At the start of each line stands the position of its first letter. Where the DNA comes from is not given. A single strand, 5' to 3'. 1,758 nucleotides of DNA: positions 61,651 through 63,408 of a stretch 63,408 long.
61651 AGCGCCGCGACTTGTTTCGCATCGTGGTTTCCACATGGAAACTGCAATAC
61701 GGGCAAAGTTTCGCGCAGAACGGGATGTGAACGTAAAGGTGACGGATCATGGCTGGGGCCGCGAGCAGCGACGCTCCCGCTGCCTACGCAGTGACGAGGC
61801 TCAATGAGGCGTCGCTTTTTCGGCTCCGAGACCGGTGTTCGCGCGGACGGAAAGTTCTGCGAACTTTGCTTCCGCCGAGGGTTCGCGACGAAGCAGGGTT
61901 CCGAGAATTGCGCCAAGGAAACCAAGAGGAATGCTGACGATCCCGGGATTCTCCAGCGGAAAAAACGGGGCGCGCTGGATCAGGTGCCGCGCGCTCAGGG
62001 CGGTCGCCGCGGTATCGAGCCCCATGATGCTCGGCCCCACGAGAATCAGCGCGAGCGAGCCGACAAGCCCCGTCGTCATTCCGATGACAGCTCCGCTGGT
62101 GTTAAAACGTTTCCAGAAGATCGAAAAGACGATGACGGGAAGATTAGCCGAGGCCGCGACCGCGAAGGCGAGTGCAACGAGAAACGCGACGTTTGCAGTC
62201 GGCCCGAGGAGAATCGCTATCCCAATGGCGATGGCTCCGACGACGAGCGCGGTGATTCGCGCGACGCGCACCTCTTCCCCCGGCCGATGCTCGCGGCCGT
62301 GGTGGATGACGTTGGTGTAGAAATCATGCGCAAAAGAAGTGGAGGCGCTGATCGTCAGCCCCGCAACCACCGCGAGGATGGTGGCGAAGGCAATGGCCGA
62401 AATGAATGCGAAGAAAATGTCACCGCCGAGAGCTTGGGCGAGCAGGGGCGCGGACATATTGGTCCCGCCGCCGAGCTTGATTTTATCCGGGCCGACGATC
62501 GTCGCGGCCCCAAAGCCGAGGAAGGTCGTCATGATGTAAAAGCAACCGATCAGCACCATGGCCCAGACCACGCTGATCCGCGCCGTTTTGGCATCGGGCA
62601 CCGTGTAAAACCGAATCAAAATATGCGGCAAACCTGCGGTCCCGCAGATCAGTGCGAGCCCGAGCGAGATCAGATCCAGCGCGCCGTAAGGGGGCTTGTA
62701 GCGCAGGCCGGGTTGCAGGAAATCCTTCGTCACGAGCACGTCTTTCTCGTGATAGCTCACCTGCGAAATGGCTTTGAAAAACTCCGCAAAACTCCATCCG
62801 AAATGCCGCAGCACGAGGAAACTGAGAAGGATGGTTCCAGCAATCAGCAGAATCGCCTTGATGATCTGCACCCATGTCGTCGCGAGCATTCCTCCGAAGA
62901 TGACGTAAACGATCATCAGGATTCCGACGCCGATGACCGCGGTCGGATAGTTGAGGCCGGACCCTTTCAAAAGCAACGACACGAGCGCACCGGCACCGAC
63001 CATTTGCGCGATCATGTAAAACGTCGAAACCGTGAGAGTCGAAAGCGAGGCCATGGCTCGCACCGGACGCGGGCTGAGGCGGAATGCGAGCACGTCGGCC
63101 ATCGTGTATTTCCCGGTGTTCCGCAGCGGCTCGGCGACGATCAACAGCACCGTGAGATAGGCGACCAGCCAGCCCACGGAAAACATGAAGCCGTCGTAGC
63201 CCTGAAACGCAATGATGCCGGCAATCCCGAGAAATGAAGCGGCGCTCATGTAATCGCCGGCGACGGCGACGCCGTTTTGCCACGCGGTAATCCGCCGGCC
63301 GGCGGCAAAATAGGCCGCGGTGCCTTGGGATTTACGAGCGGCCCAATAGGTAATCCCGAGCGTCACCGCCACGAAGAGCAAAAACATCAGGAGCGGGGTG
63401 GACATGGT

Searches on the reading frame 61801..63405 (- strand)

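Call 44: search_protein_families(library=pfam, proteins=[window:61801-63405:-], max_evalue=0.001)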
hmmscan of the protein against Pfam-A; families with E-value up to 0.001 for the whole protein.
window:61801-63405:- (534 aa): 2 families
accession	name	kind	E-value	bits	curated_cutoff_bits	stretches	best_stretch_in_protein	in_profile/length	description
PF00474.23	SSF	-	2e-106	356.7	22.8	1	32-446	1-406/406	Sodium:solute symporter family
PF13520.12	AA_permease_2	-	2.3e-07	30.5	27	1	72-433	36-375/427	Amino acid permease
